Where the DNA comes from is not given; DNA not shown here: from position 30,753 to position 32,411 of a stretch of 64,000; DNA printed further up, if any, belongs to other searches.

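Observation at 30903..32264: Orphan divergent RelA/SpoT-fold protein with a long acidic/unknown C-terminal extension, flanked by repeats: a possible fused toxSAS-type module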

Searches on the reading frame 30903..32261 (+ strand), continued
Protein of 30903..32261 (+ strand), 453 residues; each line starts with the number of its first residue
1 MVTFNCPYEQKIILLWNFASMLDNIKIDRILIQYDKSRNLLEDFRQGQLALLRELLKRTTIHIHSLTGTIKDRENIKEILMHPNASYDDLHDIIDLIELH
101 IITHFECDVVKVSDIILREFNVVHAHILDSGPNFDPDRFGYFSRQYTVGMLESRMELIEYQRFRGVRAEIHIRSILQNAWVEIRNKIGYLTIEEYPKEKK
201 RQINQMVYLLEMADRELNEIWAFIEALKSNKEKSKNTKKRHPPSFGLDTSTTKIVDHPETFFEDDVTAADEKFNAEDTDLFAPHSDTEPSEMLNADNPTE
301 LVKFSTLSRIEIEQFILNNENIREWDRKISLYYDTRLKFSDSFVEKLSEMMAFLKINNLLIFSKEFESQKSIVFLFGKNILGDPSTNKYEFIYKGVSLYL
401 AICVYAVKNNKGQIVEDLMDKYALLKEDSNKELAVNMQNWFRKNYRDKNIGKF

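Call 25: find_encoding_contigs(protein=P0003, flank=8000, max_places=5)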
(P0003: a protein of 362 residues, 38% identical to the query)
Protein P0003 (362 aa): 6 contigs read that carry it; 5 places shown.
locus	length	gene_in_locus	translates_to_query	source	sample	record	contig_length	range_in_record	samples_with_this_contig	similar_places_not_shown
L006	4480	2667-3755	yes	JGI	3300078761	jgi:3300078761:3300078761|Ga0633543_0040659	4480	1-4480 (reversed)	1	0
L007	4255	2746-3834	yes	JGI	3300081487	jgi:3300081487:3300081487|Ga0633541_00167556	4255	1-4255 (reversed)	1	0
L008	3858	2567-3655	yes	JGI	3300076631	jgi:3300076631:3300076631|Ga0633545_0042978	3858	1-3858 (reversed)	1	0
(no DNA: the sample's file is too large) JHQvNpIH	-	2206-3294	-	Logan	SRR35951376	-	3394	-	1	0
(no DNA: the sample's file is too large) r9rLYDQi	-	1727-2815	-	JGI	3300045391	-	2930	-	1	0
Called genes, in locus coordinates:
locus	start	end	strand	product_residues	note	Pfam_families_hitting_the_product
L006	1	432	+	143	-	?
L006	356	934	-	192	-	-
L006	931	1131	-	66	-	-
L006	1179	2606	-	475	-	-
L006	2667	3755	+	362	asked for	PF04607:RelA_SpoT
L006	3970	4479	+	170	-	?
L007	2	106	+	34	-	?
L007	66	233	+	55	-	-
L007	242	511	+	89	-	-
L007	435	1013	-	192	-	-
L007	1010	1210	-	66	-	-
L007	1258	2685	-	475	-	-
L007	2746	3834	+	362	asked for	PF04607:RelA_SpoT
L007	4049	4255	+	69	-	?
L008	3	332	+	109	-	?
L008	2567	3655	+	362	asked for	PF04607:RelA_SpoT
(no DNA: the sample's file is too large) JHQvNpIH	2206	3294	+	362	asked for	PF04607:RelA_SpoT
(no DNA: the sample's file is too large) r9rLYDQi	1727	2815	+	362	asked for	PF04607:RelA_SpoT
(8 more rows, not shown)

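Call 26: predict_structure(alignment_id=A1)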
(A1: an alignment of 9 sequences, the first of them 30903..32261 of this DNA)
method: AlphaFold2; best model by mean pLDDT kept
length: 453 residues; sequences in the alignment: 9
mean_pLDDT: 70.0   pTM: 0.47
mean pLDDT of the five models: 70.0, 69.5, 68.6, 66.7, 66.6
residues with pLDDT >= 90: 63; 70-90: 224; 50-70: 60; < 50: 106
segments of 3 or more residues with pLDDT < 50: 1-5, 130-138, 240-305, 421-434, 444-453
pLDDT, mean of each block of 10 residues (from residue 1): 53 67 84 93 94 89 92 90 82 88 88 89 62 41 80 85 89 87 70 65 79 83 84 62 38 34 32 34 34 32 53 83 89 87 81 77 79 78 77 88 76 54 45 50 45 32
secondary structure, 60 per line:
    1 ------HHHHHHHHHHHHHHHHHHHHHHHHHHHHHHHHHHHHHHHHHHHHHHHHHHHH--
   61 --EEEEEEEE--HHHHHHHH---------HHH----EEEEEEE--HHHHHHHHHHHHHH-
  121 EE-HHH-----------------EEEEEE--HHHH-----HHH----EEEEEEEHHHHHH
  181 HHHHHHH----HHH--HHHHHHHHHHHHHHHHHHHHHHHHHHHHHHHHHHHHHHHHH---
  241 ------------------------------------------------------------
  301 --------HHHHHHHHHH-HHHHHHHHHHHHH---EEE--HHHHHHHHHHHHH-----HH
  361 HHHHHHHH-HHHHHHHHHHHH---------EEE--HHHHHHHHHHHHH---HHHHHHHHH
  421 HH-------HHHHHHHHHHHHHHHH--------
elements in order: H7-58 E63-70 H73-80 E97-103 H106-119 E144-149 H152-155 E168-174 H175-187 H197-237 H309-318 H320-332 E336-338 H341-353 H359-368 H370-381 E391-393 H396-408 H412-422 H430-445

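Call 27: search_protein_representatives(alignment_id=A1)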
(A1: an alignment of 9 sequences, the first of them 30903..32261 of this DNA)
Query: 9 sequences, 364 profile positions. Proteins with E-value up to 0.001 (for the whole library): 12999; up to 1e-10: 7835; up to 1e-30: 3709. The best 150 are listed.
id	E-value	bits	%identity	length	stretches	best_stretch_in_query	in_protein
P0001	3.6e-127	440.8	-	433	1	1-363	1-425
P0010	1.3e-121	422.5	-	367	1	6-359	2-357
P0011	7.3e-120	416.8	-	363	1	3-359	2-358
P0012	2.2e-118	411.9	-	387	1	5-362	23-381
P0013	7.4e-117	406.9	-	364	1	7-362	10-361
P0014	3.5e-116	404.7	-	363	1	9-357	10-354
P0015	4.3e-116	404.4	-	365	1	8-361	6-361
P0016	6.5e-116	403.8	-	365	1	8-359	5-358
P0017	8.5e-116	403.4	-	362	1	2-362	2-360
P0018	1.3e-115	402.8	-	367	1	7-354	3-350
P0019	5.1e-115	400.9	-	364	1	3-360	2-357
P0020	1.6e-114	399.2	-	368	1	2-361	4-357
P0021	5.9e-114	397.4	-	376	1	3-333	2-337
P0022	7.2e-114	397.1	-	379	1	6-360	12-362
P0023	1.0e-112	393.3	-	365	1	8-361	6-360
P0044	1.8e-109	382.6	-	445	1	4-360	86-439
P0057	3.4e-108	378.4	-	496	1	6-353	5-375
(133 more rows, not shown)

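Call 32: fold_search(model_id=the predicted structure, library=pdb)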
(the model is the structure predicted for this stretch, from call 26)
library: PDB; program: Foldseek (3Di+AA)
matches with E <= 10: 182; with E <= 0.001: 57
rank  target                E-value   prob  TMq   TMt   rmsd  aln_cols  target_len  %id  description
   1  2be3_A                2.2e-07  1.00  0.32  0.64   4.9       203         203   23  Structure of a GTP Pyrophosphokinase Family Protein from Streptococcus pneumoniae (released 2005-12-06)
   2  5f2v_T                3.5e-07  1.00  0.32  0.68   4.8       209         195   22  Crystal structure of the small alarmone synthethase 1 from Bacillus subtilis bound to AMPCPP (released 2015-12-16)
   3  5dec_A                4.9e-07  1.00  0.32  0.69   4.7       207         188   22  Crystal structure of the small alarmone synthetase 1 from Bacillus subtilis (released 2015-10-28)
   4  5ded_A                4.9e-07  1.00  0.32  0.65   5.3       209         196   22  Crystal structure of the small alarmone synthethase 1 from Bacillus subtilis bound to its product pppGpp (released 2015-10-28)
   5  5dec_B                5.5e-07  1.00  0.34  0.73   4.3       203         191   20  Crystal structure of the small alarmone synthetase 1 from Bacillus subtilis (released 2015-10-28)
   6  5dec_D                7.2e-07  1.00  0.33  0.71   4.5       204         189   21  Crystal structure of the small alarmone synthetase 1 from Bacillus subtilis (released 2015-10-28)
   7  3l9d_B                7.2e-07  1.00  0.32  0.67   4.8       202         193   21  The Crystal Structure of smu.1046c from Streptococcus mutans UA159 (released 2011-01-12)
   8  5ded_H                7.2e-07  1.00  0.31  0.65   5.3       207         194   22  Crystal structure of the small alarmone synthethase 1 from Bacillus subtilis bound to its product pppGpp (released 2015-10-28)
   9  5ded_E                8.1e-07  1.00  0.31  0.65   5.3       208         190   22  Crystal structure of the small alarmone synthethase 1 from Bacillus subtilis bound to its product pppGpp (released 2015-10-28)
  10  2be3_B                8.6e-07  1.00  0.28  0.60   5.5       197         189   22  Structure of a GTP Pyrophosphokinase Family Protein from Streptococcus pneumoniae (released 2005-12-06)
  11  6fgk_A                8.6e-07  1.00  0.28  0.59   6.0       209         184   21  Crystal structure of the small alarmone synthethase 2 from Bacillus subtilis (released 2018-02-07)
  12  5ded_B                1.1e-06  1.00  0.31  0.64   5.5       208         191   22  Crystal structure of the small alarmone synthethase 1 from Bacillus subtilis bound to its product pppGpp (released 2015-10-28)
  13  5f2v_P                1.3e-06  1.00  0.30  0.67   5.0       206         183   21  Crystal structure of the small alarmone synthethase 1 from Bacillus subtilis bound to AMPCPP (released 2015-12-16)
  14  5f2v_U                1.6e-06  1.00  0.32  0.70   4.8       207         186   22  Crystal structure of the small alarmone synthethase 1 from Bacillus subtilis bound to AMPCPP (released 2015-12-16)
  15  5f2v_S                1.6e-06  1.00  0.31  0.68   4.9       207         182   21  Crystal structure of the small alarmone synthethase 1 from Bacillus subtilis bound to AMPCPP (released 2015-12-16)
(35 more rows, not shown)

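Call 33: list_cluster_members(proteins=[P0010, P0011, P0012, P0013, P0014, P0015, P0016, P0017, P0044, P0057])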
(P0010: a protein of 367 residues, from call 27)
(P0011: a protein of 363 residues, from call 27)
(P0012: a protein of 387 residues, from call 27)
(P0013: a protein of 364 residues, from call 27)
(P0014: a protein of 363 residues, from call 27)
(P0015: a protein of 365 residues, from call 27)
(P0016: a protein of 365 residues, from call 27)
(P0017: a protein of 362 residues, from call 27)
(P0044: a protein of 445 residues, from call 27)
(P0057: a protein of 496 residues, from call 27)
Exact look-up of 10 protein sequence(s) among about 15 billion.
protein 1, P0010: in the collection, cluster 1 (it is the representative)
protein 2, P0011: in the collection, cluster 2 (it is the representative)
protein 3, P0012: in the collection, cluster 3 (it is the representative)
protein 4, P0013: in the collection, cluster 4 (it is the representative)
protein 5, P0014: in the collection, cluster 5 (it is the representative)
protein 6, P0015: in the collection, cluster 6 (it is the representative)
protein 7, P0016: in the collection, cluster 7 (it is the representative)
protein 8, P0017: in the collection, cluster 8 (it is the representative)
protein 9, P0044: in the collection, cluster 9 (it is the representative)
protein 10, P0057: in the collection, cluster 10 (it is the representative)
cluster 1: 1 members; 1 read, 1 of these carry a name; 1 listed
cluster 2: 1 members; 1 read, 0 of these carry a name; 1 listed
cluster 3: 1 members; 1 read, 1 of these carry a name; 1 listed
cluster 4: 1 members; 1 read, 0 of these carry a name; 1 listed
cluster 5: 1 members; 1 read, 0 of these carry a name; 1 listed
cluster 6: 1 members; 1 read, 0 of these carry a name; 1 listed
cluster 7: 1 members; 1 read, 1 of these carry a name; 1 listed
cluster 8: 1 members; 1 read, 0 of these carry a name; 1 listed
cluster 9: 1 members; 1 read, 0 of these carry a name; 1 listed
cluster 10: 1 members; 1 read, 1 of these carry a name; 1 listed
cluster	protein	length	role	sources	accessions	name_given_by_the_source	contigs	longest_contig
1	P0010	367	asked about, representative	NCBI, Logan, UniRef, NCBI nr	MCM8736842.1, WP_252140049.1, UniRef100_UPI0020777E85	hypothetical protein M5E06_22215 [Azospirillum sp. A1-3] | GTP pyrophosphokinase n=1 Tax=Azospirillum sp. A1-3 TaxID=185874 RepID=UPI0020777E85 | hypothetical protein [Azospirillum sp. A1-3]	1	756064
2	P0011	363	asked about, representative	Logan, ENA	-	-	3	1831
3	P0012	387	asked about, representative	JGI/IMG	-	putative GTP pyrophosphokinase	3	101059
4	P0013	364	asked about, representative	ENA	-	-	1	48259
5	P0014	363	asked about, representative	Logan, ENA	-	-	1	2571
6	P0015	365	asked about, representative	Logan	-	-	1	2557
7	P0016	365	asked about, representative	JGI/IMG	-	putative GTP pyrophosphokinase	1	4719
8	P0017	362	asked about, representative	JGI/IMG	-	-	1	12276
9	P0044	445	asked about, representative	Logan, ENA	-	-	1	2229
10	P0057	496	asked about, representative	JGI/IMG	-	GTP pyrophosphokinase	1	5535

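Call 34: find_related_loci(query=A1, collection=genome_contigs, flank=8000)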
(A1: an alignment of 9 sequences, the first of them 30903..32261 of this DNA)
Query A1 (453 aa) in genome_contigs; peptide patterns used: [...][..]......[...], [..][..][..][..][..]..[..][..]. (x = any residue, [..] = any of these).
600 stretches matched a pattern (row limit reached: there are more); 451 encode a relative of the query (tblastn E <= 1e-3); the best 80 are kept; 80 distinct loci.
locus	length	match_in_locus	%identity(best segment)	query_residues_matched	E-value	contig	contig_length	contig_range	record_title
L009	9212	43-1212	34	22-422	4e-65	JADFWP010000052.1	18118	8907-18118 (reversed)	MAG: Magnetococcales bacterium isolate nARSLQbin1 nARSLQ_bin1_NODE_52_length_18118_cov_24.575597, whole genome shotgun s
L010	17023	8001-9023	30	22-423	2e-59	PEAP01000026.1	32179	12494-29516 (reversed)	MAG: Magnetococcales bacterium DC0425bin3 scaffold74, whole genome shotgun sequence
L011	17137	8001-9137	31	22-437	1e-58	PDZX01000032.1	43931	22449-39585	MAG: Magnetococcales bacterium WMHbin3 scaffold146, whole genome shotgun sequence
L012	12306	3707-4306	38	21-220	1e-40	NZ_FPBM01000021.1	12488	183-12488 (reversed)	Polaromonas sp. YR568, whole genome shotgun sequence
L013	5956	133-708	41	29-220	3e-39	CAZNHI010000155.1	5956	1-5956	MAG TPA_asm: uncultured Dehalococcoidia bacterium isolate SRP136066_co1_19 genome assembly, contig: NODE_22315_length_59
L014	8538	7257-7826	39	30-220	5e-37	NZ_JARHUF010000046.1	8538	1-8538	Vibrio sp. CAU 1672 contig46, whole genome shotgun sequence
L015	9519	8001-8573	36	30-220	2e-36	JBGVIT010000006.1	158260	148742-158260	MAG: Clostridia bacterium isolate fecal_MAG_129 fecal_MAG_129_contig_0006, whole genome shotgun sequence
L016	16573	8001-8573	39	30-220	4e-36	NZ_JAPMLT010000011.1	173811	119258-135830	Tumebacillus lacus strain DT12 Scaffold11, whole genome shotgun sequence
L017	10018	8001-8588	38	24-220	2e-36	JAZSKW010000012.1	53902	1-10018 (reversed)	MAG: Christensenellaceae bacterium isolate T1900044559_TS20190025.MAGScoT_cleanbin_000013 SGB_351_k141_2552326, whole ge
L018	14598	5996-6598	36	20-220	2e-35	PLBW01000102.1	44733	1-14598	MAG: Acidobacteriaceae bacterium isolate palsa_254 73.20111000_P3M.39_contig_10617, whole genome shotgun sequence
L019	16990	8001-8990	31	30-359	5e-35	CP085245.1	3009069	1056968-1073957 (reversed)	Marinobacter nauticus strain ABH-585 chromosome, complete genome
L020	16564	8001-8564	39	33-220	2e-34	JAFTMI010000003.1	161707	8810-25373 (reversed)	MAG: Oscillospiraceae bacterium isolate RGIG3949 Roe_deer_Cecum-3__c1683, whole genome shotgun sequence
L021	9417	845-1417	35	30-220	5e-34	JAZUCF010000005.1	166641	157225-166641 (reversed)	MAG: Clostridia bacterium isolate T1900045314_YK20190003.MAGScoT_cleanbin_000025 SGB_6274_k141_1298268, whole genome sho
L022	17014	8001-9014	26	30-433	4e-34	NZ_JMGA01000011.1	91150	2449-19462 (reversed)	Desulfosporosinus sp. HMP52 Desulfosporosinus_HMP51_contig_11, whole genome shotgun sequence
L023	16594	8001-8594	35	25-220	5e-34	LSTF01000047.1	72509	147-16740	Betaproteobacteria bacterium SCGC AG-212-J23 AG-212-J23.3, whole genome shotgun sequence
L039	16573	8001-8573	34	30-220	2e-30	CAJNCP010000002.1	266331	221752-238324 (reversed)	unidentified bacterium isolate Streptococcus species genome assembly, contig: NODE_2_length_266331_cov_52.3543, whole ge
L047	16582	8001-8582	36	27-220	7e-30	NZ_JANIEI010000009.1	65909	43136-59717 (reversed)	Exiguobacterium himgiriensis strain K22_26 NODE_2290_length_65909_cov_201.736906, whole genome shotgun sequence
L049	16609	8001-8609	32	15-220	2e-29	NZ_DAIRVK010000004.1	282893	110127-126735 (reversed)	MAG: Sulfurospirillum sp. isolate CTOTU26098 NODE_4_length_282893_cov_28.274535, whole genome shotgun sequence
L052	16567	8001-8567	35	28-216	1e-29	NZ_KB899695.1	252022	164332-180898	Deinococcus aquatilis DSM 23025 F561DRAFT_scaffold00001.1, whole genome shotgun sequence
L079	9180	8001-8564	34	34-220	6e-27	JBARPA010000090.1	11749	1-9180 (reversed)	MAG: Candidatus Zixiibacteriota bacterium isolate MFD13423_ilm_asm_bin54 k127_47406, whole genome shotgun sequence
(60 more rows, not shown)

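Call 41: search_protein_families(library=pfam, alignment_id=A2, max_evalue=0.00001)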
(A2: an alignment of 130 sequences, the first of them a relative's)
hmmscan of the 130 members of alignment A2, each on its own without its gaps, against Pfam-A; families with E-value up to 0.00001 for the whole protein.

A. member 1, L009:1424-2407:+ (328 aa): 1 family
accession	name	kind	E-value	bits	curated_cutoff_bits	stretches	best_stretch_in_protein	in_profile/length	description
PF01041.23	DegT_DnrJ_EryC1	-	7.9e-06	25.8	19.8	0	199-316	226-359/360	DegT/DnrJ/EryC1/StrS aminotransferase family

B. families by the number of members that match (of 130 scanned): 113 families (the first 25 are shown)
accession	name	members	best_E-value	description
PF00583.31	Acetyltransf_1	3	1.4e-12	Acetyltransferase (GNAT) family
PF13282.11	DUF4070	2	1.2e-40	Domain of unknown function (DUF4070)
PF00589.27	Phage_integrase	2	1e-30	Phage integrase family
PF13302.13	Acetyltransf_3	2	3.7e-24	Acetyltransferase (GNAT) domain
PF01381.28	HTH_3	2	1e-18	Helix-turn-helix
PF04055.27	Radical_SAM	2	2.8e-16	Radical SAM superfamily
PF13545.12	HTH_Crp_2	2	1.4e-11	Crp-like helix-turn-helix domain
PF13508.13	Acetyltransf_7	2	1.5e-11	Acetyltransferase (GNAT) domain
PF12844.13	HTH_19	2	5.1e-11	Helix-turn-helix domain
PF13673.13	Acetyltransf_10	2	1.3e-10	Acetyltransferase (GNAT) domain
PF02310.24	B12-binding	2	4.8e-10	B12 binding domain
PF01041.23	DegT_DnrJ_EryC1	2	7.3e-08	DegT/DnrJ/EryC1/StrS aminotransferase family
PF13560.12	HTH_31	2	2.3e-07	Helix-turn-helix domain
PF13443.12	HTH_26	2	5.7e-07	Cro/C1-type HTH DNA-binding domain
PF01268.25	FTHFS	1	2.7e-267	Formate--tetrahydrofolate ligase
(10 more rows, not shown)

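Call 44: search_protein_families(library=ncbifam, proteins=[P0010, P0003, P0005, P0008, P0002], max_evalue=0.01)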
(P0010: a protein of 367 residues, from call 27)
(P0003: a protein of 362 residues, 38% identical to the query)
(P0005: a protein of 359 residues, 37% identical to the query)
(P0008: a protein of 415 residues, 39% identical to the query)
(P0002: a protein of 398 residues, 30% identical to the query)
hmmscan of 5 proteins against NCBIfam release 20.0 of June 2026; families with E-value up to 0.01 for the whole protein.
P0010 (367 aa): 2 families
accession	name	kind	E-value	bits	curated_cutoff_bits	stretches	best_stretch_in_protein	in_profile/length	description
NF053588.1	GTPPhKinYjbM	equivalog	1.7e-20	73.7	320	1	18-203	15-195/201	GTP diphosphokinase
TIGR00691.1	spoT_relA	subfamily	7.4e-06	24.6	499.2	1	6-121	173-282/687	RelA/SpoT family protein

P0003 (362 aa): 2 families
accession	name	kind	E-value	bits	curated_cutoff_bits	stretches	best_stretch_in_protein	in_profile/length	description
NF053588.1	GTPPhKinYjbM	equivalog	7.1e-17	61.8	320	1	42-204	36-192/201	GTP diphosphokinase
TIGR00691.1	spoT_relA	subfamily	1.1e-05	24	499.2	1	15-127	178-284/687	RelA/SpoT family protein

P0005 (359 aa): 2 families
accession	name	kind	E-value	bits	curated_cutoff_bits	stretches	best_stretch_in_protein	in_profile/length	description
NF053588.1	GTPPhKinYjbM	equivalog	4.1e-16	59.3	320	1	39-206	33-194/201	GTP diphosphokinase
TIGR00691.1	spoT_relA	subfamily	0.00067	18.1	499.2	1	28-139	192-294/687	RelA/SpoT family protein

P0008 (415 aa): 1 family
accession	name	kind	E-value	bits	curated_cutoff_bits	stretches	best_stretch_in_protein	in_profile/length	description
NF053588.1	GTPPhKinYjbM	equivalog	2.1e-14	53.7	320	1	89-253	38-197/201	GTP diphosphokinase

P0002 (398 aa): 1 family
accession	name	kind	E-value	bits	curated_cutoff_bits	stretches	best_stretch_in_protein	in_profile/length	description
NF053588.1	GTPPhKinYjbM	equivalog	2.4e-11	43.8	320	1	42-212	34-198/201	GTP diphosphokinase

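Call 45: search_protein_families(library=padloc, proteins=[P0010, P0003, P0005, P0008, P0002], max_evalue=0.01)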
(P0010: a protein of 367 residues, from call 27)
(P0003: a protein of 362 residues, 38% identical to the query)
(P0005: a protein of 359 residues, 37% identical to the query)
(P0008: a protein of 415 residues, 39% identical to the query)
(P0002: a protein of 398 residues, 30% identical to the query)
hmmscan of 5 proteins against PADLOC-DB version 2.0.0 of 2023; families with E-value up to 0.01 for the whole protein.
P0010 (367 aa): 1 family
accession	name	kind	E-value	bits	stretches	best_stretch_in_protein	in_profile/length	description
PDLC04999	PDC-S33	-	1.5e-18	65.3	1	22-158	49-176/349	-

P0003 (362 aa): 1 family
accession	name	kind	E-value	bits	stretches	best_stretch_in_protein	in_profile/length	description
PDLC04999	PDC-S33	-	1.2e-18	65.7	1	25-161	48-175/349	-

P0005 (359 aa): 1 family
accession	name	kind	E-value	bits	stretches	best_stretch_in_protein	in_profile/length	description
PDLC04999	PDC-S33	-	8e-17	59.7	1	42-161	64-175/349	-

P0008 (415 aa): 1 family
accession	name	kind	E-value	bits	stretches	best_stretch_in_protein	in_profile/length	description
PDLC04999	PDC-S33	-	5.3e-15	53.7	1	88-205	65-175/349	-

P0002 (398 aa): 1 family
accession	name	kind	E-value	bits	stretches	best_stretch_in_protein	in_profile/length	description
PDLC04999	PDC-S33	-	1.5e-09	35.7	1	25-221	46-231/349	-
